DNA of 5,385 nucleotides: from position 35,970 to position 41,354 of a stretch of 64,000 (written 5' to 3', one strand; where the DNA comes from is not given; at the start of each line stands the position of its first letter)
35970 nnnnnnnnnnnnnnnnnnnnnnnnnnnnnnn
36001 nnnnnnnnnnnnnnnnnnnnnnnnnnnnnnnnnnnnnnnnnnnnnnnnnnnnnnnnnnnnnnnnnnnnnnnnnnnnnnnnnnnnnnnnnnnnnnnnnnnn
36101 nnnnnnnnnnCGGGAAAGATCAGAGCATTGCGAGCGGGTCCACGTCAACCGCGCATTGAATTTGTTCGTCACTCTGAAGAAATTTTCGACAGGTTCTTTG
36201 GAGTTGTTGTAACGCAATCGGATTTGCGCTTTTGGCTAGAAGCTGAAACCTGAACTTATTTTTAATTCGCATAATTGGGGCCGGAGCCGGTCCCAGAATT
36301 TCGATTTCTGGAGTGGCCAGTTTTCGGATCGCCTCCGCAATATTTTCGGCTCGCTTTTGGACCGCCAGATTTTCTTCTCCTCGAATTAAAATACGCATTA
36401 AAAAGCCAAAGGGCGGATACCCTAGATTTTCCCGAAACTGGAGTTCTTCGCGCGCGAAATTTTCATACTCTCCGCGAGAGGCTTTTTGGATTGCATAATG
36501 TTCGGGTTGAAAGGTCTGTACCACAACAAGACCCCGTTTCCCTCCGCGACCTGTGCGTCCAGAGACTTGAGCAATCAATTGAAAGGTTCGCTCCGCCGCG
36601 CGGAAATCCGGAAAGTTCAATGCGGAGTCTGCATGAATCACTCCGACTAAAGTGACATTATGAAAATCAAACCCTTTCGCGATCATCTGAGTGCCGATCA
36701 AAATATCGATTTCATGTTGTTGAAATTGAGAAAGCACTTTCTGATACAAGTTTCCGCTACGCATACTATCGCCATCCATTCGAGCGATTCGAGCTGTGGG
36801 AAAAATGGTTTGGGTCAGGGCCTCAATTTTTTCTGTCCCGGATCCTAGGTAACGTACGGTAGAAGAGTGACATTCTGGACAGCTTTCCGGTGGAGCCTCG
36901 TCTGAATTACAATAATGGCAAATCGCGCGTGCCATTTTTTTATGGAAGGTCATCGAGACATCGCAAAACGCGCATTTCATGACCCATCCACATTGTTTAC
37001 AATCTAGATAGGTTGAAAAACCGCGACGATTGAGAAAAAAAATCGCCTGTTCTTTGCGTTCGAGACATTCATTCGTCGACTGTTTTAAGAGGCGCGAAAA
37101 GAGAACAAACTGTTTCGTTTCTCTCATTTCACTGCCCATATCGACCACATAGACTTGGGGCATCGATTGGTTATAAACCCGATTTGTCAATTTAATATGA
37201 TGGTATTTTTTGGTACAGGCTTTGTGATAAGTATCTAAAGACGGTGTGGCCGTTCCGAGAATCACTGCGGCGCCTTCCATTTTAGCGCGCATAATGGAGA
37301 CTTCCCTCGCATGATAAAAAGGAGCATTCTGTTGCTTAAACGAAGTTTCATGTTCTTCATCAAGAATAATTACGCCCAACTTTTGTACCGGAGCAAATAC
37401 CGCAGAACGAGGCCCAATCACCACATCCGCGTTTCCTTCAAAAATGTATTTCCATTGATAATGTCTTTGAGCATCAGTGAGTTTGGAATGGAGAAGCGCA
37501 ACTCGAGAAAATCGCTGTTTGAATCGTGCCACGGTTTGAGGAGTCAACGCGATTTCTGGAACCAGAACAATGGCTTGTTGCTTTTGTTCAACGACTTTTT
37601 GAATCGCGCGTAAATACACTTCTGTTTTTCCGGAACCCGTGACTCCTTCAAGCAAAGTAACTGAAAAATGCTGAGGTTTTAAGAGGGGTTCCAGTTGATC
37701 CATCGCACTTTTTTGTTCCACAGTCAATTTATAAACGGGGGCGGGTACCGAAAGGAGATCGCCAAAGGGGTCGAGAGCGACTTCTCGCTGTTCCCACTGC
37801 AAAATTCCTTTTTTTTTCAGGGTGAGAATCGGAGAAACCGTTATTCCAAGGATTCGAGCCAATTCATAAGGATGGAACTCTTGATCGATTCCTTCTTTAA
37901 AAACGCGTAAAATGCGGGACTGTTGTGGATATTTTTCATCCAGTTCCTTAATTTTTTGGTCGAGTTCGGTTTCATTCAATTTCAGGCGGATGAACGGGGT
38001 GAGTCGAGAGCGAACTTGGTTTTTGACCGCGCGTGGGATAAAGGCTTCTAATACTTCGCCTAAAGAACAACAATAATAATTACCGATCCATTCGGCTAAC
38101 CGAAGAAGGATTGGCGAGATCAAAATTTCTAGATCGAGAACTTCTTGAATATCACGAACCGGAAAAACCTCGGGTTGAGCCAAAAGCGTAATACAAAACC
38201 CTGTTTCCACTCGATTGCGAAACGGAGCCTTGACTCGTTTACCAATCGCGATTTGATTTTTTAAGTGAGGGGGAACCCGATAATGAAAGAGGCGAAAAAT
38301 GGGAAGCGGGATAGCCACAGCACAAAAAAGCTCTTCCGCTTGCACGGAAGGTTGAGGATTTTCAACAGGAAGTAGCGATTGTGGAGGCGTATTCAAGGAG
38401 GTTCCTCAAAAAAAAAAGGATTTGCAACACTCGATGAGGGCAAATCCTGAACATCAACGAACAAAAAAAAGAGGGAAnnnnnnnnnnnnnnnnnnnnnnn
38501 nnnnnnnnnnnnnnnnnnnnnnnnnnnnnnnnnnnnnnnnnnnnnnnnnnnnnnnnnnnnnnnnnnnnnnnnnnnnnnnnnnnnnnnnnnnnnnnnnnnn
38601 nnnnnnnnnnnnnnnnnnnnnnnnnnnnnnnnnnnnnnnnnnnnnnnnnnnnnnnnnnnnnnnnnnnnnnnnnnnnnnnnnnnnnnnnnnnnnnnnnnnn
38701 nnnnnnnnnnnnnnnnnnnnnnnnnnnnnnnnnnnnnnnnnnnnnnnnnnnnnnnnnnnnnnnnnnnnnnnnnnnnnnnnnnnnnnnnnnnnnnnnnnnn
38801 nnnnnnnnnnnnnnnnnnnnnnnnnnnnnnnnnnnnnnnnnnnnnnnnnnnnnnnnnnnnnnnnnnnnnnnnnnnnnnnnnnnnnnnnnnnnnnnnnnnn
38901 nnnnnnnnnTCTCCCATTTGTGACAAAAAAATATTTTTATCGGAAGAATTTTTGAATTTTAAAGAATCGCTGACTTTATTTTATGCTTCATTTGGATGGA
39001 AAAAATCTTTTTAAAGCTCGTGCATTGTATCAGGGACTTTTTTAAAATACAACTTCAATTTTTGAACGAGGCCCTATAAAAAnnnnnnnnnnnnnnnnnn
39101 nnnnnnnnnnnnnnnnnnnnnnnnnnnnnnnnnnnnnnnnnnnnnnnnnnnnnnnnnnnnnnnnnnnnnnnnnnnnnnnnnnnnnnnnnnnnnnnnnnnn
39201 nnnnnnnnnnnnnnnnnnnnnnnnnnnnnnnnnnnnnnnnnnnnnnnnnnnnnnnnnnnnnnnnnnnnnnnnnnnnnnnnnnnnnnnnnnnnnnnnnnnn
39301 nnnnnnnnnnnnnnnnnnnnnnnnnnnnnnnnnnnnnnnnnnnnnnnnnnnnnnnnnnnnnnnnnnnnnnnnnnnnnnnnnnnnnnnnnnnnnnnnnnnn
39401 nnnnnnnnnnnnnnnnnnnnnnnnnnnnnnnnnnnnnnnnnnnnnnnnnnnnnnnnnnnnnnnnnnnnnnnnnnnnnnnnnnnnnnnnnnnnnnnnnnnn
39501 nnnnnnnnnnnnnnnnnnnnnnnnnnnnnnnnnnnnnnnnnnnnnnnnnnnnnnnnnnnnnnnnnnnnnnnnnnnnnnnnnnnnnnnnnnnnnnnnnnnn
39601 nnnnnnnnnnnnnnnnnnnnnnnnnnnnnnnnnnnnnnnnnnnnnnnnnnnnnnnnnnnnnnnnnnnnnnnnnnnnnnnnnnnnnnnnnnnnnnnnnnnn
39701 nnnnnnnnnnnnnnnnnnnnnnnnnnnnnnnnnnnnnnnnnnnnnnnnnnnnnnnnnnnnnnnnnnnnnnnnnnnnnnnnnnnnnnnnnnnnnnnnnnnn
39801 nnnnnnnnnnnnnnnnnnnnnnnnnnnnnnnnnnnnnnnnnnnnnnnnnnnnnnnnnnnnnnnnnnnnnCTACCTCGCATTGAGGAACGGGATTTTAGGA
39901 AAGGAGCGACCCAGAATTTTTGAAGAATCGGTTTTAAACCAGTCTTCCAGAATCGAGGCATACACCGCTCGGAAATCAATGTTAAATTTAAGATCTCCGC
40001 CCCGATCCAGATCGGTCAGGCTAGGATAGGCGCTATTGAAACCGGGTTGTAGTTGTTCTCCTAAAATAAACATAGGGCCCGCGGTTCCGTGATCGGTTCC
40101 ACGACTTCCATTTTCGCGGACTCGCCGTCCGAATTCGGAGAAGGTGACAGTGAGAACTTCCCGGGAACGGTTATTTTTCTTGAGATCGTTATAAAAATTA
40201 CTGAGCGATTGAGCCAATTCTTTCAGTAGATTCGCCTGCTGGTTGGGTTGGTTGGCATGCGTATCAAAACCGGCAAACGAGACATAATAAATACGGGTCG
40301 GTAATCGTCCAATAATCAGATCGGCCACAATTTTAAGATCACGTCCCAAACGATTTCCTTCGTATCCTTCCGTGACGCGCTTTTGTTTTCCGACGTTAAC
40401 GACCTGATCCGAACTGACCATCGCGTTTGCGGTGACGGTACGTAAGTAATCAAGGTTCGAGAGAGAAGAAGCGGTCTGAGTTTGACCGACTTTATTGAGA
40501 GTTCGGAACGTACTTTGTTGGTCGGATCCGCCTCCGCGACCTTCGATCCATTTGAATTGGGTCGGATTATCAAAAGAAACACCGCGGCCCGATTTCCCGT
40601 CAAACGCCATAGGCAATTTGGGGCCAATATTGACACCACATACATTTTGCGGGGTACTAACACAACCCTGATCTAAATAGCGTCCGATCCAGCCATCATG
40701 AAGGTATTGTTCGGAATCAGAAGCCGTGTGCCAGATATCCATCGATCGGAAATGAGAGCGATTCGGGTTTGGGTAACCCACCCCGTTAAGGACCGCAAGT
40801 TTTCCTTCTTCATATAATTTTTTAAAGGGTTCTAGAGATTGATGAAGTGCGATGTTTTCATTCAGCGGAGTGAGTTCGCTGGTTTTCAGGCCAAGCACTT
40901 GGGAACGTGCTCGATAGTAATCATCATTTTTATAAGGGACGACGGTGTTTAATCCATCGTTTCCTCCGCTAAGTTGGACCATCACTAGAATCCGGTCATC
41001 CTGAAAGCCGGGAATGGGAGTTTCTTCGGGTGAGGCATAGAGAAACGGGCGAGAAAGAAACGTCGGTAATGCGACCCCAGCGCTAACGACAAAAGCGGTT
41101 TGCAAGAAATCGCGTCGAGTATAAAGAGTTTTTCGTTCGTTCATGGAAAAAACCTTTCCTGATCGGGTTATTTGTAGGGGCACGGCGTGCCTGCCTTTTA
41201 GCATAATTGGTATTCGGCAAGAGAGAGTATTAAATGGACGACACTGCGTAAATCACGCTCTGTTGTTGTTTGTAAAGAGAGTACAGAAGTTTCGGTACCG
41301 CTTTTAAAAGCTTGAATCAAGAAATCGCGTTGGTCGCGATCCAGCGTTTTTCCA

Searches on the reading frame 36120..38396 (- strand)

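Call 70: search_protein_families(library=pfam, proteins=[window:36120-38396:-], max_evalue=0.00001)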
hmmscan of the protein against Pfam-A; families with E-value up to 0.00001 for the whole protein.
window:36120-38396:- (758 aa): 6 families
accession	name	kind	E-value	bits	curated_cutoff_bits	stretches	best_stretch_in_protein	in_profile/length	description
PF17764.6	PriA_3primeBD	-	4.1e-25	87.9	22.7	1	27-121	2-96/96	3'DNA-binding domain (3'BD)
PF18074.6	PriA_C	-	2.1e-22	80.2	26.9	1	662-754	1-95/95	Primosomal protein N C-terminal domain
PF00270.35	DEAD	-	1.7e-19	70.6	26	1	246-390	16-164/167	DEAD/DEAH box helicase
PF04851.21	ResIII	-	3e-16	60.2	22.5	1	223-386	3-163/164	Type III restriction enzyme, res subunit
PF00271.37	Helicase_C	-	4.3e-10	40.3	23.5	1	527-619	34-110/110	Helicase conserved C-terminal domain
PF18319.7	Zn_ribbon_PriA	-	1.9e-08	34.5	26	1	475-498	1-24/27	PriA DNA helicase Cys-rich region (CRR) domain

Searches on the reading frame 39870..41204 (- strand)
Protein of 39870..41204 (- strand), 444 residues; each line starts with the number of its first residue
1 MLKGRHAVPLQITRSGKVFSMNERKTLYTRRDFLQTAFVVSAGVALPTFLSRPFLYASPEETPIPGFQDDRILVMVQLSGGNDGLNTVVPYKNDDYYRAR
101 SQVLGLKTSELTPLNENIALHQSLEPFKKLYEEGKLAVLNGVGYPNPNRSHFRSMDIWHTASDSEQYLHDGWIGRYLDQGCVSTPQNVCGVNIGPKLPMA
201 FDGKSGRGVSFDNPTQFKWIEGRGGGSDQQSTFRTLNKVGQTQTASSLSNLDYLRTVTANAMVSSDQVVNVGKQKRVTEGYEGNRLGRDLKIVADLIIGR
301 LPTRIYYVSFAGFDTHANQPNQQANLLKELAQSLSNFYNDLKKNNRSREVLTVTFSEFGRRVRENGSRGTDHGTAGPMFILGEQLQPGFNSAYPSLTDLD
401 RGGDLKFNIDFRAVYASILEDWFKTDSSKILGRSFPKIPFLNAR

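Call 70: search_protein_families(library=pfam, proteins=[window:39870-41204:-], max_evalue=0.00001)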
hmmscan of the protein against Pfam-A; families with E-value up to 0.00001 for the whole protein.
window:39870-41204:- (444 aa): 1 family
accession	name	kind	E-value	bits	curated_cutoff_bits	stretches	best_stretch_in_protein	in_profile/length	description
PF07394.17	DUF1501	-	1.2e-26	94.2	27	1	73-389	4-331/390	Protein of unknown function (DUF1501)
